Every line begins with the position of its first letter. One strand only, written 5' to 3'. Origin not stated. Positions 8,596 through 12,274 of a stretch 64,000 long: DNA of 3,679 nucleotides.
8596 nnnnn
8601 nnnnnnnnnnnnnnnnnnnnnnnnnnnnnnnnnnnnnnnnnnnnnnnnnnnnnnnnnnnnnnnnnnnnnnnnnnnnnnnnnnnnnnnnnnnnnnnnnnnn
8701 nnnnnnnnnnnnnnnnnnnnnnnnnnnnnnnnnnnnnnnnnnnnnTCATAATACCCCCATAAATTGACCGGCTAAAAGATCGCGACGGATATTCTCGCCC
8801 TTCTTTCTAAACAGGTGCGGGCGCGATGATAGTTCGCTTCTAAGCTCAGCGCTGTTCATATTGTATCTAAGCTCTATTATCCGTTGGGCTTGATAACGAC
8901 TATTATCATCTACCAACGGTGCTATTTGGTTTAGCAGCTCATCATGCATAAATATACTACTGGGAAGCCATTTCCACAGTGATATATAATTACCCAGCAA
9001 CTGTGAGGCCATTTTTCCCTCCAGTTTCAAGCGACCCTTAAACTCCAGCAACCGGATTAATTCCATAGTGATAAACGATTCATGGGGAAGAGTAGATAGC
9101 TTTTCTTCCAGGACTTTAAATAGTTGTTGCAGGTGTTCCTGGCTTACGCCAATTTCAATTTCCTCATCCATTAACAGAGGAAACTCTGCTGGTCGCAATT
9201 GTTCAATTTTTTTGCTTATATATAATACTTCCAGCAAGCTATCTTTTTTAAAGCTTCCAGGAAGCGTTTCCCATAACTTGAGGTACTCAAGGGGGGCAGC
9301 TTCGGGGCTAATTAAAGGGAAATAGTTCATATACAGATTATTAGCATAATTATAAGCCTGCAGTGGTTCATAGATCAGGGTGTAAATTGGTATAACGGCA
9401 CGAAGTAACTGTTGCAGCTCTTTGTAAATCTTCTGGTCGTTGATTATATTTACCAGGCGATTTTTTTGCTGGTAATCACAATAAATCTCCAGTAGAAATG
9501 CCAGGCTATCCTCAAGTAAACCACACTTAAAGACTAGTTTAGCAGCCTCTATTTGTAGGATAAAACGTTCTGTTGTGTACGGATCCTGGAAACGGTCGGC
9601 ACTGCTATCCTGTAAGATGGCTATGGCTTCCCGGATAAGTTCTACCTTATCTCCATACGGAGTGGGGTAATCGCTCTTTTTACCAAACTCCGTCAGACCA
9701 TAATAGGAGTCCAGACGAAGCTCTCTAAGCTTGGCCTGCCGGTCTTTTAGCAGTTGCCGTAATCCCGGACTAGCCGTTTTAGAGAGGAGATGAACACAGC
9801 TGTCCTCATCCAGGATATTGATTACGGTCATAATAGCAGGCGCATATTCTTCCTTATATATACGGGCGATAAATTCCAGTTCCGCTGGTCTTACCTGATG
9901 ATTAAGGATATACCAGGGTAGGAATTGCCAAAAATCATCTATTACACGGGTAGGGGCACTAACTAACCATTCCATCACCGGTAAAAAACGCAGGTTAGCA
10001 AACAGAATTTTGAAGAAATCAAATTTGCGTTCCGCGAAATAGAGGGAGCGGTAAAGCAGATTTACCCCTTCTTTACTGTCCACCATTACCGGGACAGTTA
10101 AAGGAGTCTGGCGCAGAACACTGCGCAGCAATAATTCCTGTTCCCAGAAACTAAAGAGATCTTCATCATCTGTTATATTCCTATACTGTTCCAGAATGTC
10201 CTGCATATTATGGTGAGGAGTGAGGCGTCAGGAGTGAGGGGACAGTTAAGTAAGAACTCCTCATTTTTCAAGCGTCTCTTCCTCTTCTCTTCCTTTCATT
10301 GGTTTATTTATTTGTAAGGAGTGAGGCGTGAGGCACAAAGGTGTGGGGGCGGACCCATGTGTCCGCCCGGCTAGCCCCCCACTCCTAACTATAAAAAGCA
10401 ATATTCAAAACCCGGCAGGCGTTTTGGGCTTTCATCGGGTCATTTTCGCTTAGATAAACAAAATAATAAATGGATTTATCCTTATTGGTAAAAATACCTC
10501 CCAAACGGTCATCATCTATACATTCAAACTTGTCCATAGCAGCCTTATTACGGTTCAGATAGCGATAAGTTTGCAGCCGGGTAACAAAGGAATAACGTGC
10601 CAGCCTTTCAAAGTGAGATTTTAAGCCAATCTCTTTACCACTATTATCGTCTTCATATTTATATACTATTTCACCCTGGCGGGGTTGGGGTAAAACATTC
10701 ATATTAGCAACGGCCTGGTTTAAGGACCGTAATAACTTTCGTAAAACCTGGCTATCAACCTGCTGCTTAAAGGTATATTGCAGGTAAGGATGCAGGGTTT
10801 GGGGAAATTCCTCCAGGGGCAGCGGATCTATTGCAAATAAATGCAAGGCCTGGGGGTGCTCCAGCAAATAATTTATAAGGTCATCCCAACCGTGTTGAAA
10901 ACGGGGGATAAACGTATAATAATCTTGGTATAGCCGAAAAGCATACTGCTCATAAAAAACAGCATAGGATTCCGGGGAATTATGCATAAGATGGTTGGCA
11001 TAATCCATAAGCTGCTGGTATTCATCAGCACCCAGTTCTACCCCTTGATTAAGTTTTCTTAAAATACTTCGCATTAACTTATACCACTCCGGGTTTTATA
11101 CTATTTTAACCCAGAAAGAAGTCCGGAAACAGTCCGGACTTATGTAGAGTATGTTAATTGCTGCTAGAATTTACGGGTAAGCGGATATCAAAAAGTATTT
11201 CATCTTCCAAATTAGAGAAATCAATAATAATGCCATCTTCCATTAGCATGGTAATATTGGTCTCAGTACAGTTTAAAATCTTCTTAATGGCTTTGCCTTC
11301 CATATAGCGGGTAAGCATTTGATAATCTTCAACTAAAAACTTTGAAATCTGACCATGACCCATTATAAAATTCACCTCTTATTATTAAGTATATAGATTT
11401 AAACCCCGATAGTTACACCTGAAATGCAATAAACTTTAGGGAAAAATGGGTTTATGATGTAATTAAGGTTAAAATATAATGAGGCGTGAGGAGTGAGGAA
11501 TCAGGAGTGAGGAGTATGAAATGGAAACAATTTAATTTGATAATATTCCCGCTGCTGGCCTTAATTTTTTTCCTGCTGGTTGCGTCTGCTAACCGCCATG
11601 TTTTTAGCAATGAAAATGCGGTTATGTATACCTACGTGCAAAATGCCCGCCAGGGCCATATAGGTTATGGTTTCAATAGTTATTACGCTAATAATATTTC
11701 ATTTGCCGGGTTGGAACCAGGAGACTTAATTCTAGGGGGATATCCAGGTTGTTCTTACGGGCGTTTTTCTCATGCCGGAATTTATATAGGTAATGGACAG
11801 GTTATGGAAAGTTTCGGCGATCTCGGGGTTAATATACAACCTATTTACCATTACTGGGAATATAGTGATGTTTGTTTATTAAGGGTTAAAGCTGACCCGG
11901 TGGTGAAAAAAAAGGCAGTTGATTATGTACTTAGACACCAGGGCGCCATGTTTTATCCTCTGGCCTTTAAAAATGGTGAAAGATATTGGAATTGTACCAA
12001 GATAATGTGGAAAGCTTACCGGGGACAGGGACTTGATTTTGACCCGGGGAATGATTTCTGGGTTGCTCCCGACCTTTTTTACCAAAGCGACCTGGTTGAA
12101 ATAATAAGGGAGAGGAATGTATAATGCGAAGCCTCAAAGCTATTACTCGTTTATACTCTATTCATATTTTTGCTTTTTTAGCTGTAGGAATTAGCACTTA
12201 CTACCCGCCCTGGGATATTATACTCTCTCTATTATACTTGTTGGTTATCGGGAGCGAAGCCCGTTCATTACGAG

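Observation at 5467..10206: Translationally coupled operon: two large unrecognisable helical proteins plus an Hsp70-like ATPase with a non-DnaK tail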

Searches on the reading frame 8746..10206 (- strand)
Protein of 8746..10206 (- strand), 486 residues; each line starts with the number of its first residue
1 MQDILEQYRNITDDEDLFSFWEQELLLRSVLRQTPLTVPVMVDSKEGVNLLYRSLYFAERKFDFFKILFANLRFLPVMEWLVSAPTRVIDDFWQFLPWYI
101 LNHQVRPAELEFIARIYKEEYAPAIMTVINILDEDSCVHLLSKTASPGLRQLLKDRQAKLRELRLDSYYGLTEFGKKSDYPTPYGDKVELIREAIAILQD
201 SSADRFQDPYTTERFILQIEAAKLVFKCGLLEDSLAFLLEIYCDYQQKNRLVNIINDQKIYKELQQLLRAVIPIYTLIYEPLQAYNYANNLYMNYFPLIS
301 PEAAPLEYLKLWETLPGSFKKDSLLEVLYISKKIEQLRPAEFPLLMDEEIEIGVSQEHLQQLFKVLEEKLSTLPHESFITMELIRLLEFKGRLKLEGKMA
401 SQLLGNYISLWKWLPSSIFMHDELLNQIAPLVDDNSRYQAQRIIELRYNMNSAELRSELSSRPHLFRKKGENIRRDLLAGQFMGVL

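Call 3: search_protein_families(library=pfam, proteins=[window:8746-10206:-], max_evalue=0.1)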
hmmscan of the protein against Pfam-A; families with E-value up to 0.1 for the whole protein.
window:8746-10206:- (486 aa): 0 families

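Call 4: search_protein_families(library=ncbifam, proteins=[window:8746-10206:-], max_evalue=0.1)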
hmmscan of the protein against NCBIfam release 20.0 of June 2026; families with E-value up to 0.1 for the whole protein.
window:8746-10206:- (486 aa): 0 families

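Call 5: search_protein_families(library=padloc, proteins=[window:8746-10206:-], max_evalue=0.1)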
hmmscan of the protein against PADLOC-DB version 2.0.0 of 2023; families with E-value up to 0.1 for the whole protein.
window:8746-10206:- (486 aa): 0 families

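Call 8: find_homologous_proteins(query=window:8746-10206:-)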
Query window:8746-10206:- (486 aa): 31 proteins with E <= 0.001 among 8000 candidates.
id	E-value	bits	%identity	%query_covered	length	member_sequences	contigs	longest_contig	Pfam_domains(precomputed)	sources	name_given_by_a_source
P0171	0.0e+0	1074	100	100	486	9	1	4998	-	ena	-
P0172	2.4e-273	925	85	100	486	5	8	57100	-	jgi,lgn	jgi:hypothetical protein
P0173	5.8e-266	901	83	99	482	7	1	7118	-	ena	-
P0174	7.7e-265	897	83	100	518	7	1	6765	-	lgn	-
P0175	1.0e-263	893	82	100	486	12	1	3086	-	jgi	-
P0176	1.7e-258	876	81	100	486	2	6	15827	-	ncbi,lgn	-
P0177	1.4e-257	873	81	100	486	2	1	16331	-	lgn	-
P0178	1.2e-256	870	80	100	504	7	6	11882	-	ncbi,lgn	-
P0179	4.8e-254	861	79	100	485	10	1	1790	-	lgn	-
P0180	2.3e-246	836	77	99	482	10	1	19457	-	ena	-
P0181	3.2e-215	733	67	100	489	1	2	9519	-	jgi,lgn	jgi:hypothetical protein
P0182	6.1e-212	723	65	100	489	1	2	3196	-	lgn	-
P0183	2.5e-207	707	65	100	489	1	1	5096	-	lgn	-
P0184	1.5e-202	692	63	100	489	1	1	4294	-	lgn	-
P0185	5.7e-202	690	63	100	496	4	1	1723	-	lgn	-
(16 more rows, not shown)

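Call 14: search_solved_structures(query=A2, max_evalue=10)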
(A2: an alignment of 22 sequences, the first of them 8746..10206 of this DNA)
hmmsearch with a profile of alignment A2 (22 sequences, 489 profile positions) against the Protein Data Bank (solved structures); distinct sequences matched with E-value up to 10: 0.

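Call 51: search_protein_families(library=pfam, alignment_id=A2, max_evalue=1)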
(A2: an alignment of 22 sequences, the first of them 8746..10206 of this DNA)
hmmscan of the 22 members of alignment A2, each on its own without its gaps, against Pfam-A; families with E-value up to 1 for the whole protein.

A. member 1, window:8746-10206:- (486 aa): 0 families

B. families by the number of members that match (of 22 scanned): 8 families
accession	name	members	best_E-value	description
PF11047.13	SopD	2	0.066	Salmonella outer protein D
PF21125.3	MPN_2A_DUB_like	1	0.013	BRCA1-A complex subunit Abraxas 1 MPN domain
PF10128.15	OpcA_G6PD_assem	1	0.018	Glucose-6-phosphate dehydrogenase subunit N-terminal domain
PF16342.10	DUF4972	1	0.11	Domain of unknown function (DUF4972)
PF17057.10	B3R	1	0.13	Poxviridae B3 protein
PF21938.1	CAP_N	1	0.13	CAP, N-terminal domain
PF23830.1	DUF7200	1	0.14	Domain of unknown function (DUF7200)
PF02037.33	SAP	1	0.26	SAP domain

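Call 54: search_protein_representatives(alignment_id=A2)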
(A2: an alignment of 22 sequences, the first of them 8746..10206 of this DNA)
Query: 22 sequences, 489 profile positions. Proteins with E-value up to 0.001 (for the whole library): 92; up to 1e-10: 84; up to 1e-30: 65. The best 92 are listed.
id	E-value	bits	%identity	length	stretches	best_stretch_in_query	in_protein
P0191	3.7e-213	725.0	-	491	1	1-489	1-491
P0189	2.4e-210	715.8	-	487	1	1-489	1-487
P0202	2.1e-200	683.0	-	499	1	4-489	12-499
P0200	4.8e-193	658.7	-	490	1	1-489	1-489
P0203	5.7e-183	625.5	-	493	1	2-488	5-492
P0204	2.8e-177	606.7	-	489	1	1-489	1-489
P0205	1.6e-176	604.2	-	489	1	1-488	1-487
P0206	2.8e-176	603.4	-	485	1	1-489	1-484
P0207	6.5e-171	585.7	-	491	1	1-489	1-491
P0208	7.5e-166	569.0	-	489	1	8-488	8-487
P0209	1.5e-161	554.8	-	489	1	3-489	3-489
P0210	3.5e-155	533.8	-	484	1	3-488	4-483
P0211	1.1e-154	532.1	-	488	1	1-488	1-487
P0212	1.9e-154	531.4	-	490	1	14-489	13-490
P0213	1.2e-144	499.1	-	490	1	1-489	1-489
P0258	6.8e-47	176.7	-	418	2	4-167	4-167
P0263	1.1e-35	139.7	-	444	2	10-172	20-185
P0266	2.5e-28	115.4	-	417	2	17-167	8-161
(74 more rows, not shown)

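Call 57: find_encoding_contigs(protein=P0263, flank=8000, max_places=3)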
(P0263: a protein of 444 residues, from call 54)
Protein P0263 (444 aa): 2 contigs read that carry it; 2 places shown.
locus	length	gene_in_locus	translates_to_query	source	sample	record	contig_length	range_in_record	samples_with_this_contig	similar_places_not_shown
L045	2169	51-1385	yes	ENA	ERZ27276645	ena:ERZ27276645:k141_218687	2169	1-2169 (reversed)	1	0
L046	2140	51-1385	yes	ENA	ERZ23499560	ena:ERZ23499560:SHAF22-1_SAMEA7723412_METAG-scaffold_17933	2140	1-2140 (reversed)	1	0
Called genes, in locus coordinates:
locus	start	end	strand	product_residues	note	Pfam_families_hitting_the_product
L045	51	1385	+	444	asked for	-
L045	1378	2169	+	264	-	?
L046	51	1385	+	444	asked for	-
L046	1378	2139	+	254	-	?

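Call 59: find_encoding_contigs(protein=P0258, flank=10000, max_places=3)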
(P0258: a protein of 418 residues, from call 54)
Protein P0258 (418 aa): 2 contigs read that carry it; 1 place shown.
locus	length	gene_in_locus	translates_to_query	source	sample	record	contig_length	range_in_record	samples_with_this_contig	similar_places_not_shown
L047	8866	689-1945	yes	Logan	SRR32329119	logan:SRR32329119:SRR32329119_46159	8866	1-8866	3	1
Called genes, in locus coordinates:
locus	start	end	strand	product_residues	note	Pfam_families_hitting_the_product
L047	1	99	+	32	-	?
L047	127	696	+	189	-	-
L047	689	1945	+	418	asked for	-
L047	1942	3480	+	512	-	-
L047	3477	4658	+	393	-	-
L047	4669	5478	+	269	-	-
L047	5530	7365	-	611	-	PF02771:Acyl-CoA_dh_N, PF02770:Acyl-CoA_dh_M, PF00441:Acyl-CoA_dh_1, PF22924:ACOX_C_alpha1 (faint), PF12806:Acyl-CoA_dh_C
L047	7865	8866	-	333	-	?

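Call 60: find_encoding_contigs(protein=P0266, flank=10000, max_places=3)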
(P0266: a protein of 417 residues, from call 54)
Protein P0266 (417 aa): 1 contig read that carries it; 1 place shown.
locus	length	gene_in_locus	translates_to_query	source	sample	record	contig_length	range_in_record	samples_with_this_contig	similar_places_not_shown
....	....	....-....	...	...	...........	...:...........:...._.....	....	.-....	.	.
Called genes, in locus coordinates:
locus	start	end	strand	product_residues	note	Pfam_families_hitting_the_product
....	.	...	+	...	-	?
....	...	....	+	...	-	-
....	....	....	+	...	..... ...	-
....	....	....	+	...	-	-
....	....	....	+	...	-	?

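Call 70: search_protein_families(library=phrogs, proteins=[window:8746-10206:-], max_evalue=0.01)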
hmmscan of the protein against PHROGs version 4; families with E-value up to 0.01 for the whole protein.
window:8746-10206:- (486 aa): 0 families

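Call 77: search_solved_structures(query=A7, max_evalue=10)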
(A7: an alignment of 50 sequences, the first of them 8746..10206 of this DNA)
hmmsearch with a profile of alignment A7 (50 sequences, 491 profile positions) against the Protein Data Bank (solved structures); distinct sequences matched with E-value up to 10: 6.
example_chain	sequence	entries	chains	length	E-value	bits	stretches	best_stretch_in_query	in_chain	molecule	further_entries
8g8i_A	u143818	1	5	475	0.041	15.8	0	49-113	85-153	C3HR3_9r_shift4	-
1ysm_A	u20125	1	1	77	0.28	13.1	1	134-177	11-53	Calcyclin-binding protein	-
4c9y_A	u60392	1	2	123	0.47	12.3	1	257-343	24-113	SPINDLE AND KINETOCHORE-ASSOCIATED PROTEIN 1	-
4ca0_A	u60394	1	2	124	0.48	12.3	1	257-343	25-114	SPINDLE AND KINETOCHORE-ASSOCIATED PROTEIN 1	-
1fjg_T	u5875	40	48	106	1.3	10.9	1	188-273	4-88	30S RIBOSOMAL PROTEIN S20 | RIBOSOMAL PROTEIN S20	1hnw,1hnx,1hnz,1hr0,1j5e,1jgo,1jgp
2mi6_A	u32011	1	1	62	2.3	10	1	89-121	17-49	Transcription termination/antitermination protein NusG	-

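Call 84: search_dna_similar(query=window:8746-10206:-, collection=plasmids, mode=protein, max_evalue=0.001, max_rows=5)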
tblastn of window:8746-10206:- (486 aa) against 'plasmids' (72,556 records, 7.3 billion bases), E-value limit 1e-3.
No match.

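Call 85: search_dna_similar(query=window:8746-10206:-, collection=phages, mode=protein, max_evalue=0.001, max_rows=5)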
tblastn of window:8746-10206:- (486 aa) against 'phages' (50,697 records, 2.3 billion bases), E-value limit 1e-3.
No match.

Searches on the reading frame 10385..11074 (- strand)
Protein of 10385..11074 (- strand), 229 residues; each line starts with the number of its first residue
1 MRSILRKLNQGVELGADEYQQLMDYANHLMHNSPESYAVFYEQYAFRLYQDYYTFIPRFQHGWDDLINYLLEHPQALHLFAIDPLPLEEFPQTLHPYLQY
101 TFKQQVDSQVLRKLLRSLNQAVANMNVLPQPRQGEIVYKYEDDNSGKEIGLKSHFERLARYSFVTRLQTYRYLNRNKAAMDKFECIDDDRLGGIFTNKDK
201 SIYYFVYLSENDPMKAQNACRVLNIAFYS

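Call 3: search_protein_families(library=pfam, proteins=[window:10385-11074:-], max_evalue=0.1)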
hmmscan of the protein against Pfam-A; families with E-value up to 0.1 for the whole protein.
window:10385-11074:- (229 aa): 1 family
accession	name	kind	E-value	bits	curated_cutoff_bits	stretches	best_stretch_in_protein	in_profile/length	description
PF14232.11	DUF4334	-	0.024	15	25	1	179-206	25-54/57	Domain of unknown function (DUF4334)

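Call 4: search_protein_families(library=ncbifam, proteins=[window:10385-11074:-], max_evalue=0.1)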
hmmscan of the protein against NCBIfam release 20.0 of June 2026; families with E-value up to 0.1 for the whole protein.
window:10385-11074:- (229 aa): 0 families

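Call 5: search_protein_families(library=padloc, proteins=[window:10385-11074:-], max_evalue=0.1)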
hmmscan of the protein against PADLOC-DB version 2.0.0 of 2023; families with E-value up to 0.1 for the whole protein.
window:10385-11074:- (229 aa): 1 family
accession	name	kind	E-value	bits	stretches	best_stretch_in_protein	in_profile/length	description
PDLC01930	CARF7--CARF_DUF2103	-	0.00019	18.9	1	132-224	260-349/353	-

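Call 48: search_solved_structures(query=A6, max_evalue=10)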
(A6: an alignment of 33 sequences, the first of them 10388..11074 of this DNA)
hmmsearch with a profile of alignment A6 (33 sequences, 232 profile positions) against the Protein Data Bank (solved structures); distinct sequences matched with E-value up to 10: 5.
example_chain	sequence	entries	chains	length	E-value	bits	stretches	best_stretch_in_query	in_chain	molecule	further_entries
7x9s_A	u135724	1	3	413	0.092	15.9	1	8-118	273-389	GmaR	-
2gq0_A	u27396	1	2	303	0.57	13.3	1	2-78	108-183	Chaperone protein htpG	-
8k2r_A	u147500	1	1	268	0.69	13.1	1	2-78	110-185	Molecular chaperone HtpG (Fragment)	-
8k2s_A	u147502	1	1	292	0.8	12.9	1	2-78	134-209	Molecular chaperone HtpG (Fragment)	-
1y4s_A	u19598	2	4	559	0.94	12.6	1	2-76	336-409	Chaperone protein htpG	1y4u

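Call 49: search_protein_families(library=pfam, alignment_id=A6, max_evalue=1)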
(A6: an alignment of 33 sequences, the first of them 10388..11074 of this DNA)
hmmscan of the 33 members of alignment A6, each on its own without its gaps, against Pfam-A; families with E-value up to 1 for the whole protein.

A. member 1, window:10388-11074:- (229 aa): 1 family
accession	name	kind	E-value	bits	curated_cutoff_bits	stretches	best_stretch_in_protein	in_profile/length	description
PF14232.11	DUF4334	-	0.024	15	25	1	179-206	25-54/57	Domain of unknown function (DUF4334)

B. families by the number of members that match (of 33 scanned): 18 families
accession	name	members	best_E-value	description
PF11705.13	RNA_pol_3_Rpc31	2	0.012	DNA-directed RNA polymerase III subunit Rpc31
PF09406.16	DUF2004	2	0.055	Protein of unknown function (DUF2004)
PF06324.16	Pigment_DH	2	0.16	Pigment-dispersing hormone (PDH)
PF23130.1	IcmW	1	0.0013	IcmW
PF14232.11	DUF4334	1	0.024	Domain of unknown function (DUF4334)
PF18072.6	FGAR-AT_linker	1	0.059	Formylglycinamide ribonucleotide amidotransferase linker domain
PF08352.17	oligo_HPY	1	0.06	Oligopeptide/dipeptide transporter, C-terminal region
PF05182.18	Fip1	1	0.075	Fip1 motif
PF14567.11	SUKH_5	1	0.094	SMI1-KNR4 cell-wall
PF08336.16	P4Ha_N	1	0.11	Prolyl 4-Hydroxylase alpha-subunit, N-terminal region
PF04104.19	DNA_primase_lrg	1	0.11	Eukaryotic and archaeal DNA primase, large subunit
PF03241.18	HpaB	1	0.12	4-hydroxyphenylacetate 3-hydroxylase C terminal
PF17958.7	EF-hand_13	1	0.14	EF-hand domain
PF11219.13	DUF3014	1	0.18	Protein of unknown function (DUF3014)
PF13513.12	HEAT_EZ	1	0.19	HEAT-like repeat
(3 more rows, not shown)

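Call 69: search_protein_families(library=padloc, alignment_id=A6, max_evalue=0.01)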
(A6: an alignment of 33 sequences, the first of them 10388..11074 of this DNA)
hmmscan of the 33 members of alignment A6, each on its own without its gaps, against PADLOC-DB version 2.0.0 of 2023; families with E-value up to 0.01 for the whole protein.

A. member 1, window:10388-11074:- (229 aa): 1 family
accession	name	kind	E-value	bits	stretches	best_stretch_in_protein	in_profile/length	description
PDLC01930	CARF7--CARF_DUF2103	-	0.00019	18.9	1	132-224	260-349/353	-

B. families by the number of members that match (of 33 scanned): 1 family
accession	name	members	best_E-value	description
PDLC01930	CARF7--CARF_DUF2103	10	2.5e-06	-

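Call 70: search_protein_families(library=phrogs, proteins=[window:10385-11074:-], max_evalue=0.01)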
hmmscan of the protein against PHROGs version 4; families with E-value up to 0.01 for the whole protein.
window:10385-11074:- (229 aa): 0 families

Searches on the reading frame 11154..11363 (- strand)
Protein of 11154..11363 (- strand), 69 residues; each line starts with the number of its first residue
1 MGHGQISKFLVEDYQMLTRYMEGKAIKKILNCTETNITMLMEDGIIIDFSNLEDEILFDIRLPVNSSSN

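Call 33: search_protein_families(library=pfam, proteins=[window:11154-11363:-], max_evalue=0.1)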
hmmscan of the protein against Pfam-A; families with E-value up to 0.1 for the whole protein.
window:11154-11363:- (69 aa): 1 family
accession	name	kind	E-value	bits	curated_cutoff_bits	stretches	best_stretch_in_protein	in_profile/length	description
PF25416.1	GRHL1_C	-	0.091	13.1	27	1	22-60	40-77/90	GRHL1-like, C-terminal domain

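Call 70: search_protein_families(library=phrogs, proteins=[window:11154-11363:-], max_evalue=0.01)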
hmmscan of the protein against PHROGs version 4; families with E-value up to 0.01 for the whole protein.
window:11154-11363:- (69 aa): 0 families

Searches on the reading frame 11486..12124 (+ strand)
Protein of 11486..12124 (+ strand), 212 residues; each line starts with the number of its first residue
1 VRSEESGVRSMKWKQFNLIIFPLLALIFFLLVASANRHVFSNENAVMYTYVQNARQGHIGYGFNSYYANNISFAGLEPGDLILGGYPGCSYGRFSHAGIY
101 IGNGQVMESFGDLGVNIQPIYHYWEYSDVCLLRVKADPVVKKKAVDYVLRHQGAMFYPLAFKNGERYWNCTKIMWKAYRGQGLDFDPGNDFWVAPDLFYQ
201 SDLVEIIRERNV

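Call 3: search_protein_families(library=pfam, proteins=[window:11486-12124:+], max_evalue=0.1)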
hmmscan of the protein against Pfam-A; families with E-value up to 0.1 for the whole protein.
window:11486-12124:+ (212 aa): 3 families
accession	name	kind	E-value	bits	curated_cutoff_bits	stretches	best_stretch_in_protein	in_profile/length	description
PF00877.26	NLPC_P60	-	8.8e-07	29.3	23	1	67-130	41-102/105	NlpC/P60 family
PF05708.18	Peptidase_C92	-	1.9e-05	25.2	27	1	92-179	23-118/166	Permuted papain-like amidase enzyme, YaeF/YiiX, C92 family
PF05382.19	Amidase_5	-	0.0018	18.7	21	1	71-120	68-118/142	Bacteriophage peptidoglycan hydrolase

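Call 4: search_protein_families(library=ncbifam, proteins=[window:11486-12124:+], max_evalue=0.1)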
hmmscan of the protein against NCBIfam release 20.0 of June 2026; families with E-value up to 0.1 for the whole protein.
window:11486-12124:+ (212 aa): 7 families
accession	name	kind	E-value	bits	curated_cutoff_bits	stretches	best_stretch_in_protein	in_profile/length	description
NF008552.0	PRK11479.1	equivalog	0.00019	20.7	279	1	66-129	55-125/274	YaeF family permuted papain-like enzyme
NF041769.1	acyl_LnsA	equivalog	0.0047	16.6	225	1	74-179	33-146/183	lipoprotein N-acylation protein LnsA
NF010495.0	PRK13914.1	equivalog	0.0056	15.7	647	1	69-120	420-466/481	invasion associated endopeptidase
NF040678.1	EntFM_CwpFM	equivalog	0.0077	15.3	720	1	55-124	349-420/430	enterotoxin EntFM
NF038345.1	wall_hydro_RipC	exception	0.0086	15.5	425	1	70-109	306-339/362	peptidoglycan hydrolase RipC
NF008096.1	PRK10838.1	equivalog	0.024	14.4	186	1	69-125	123-176/189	bifunctional murein DD-endopeptidase/murein LD-carboxypeptidase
NF033742.1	NlpC_p60_RipB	exception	0.08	12.6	335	0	77-113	152-183/206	NlpC/P60 family peptidoglycan endopeptidase RipB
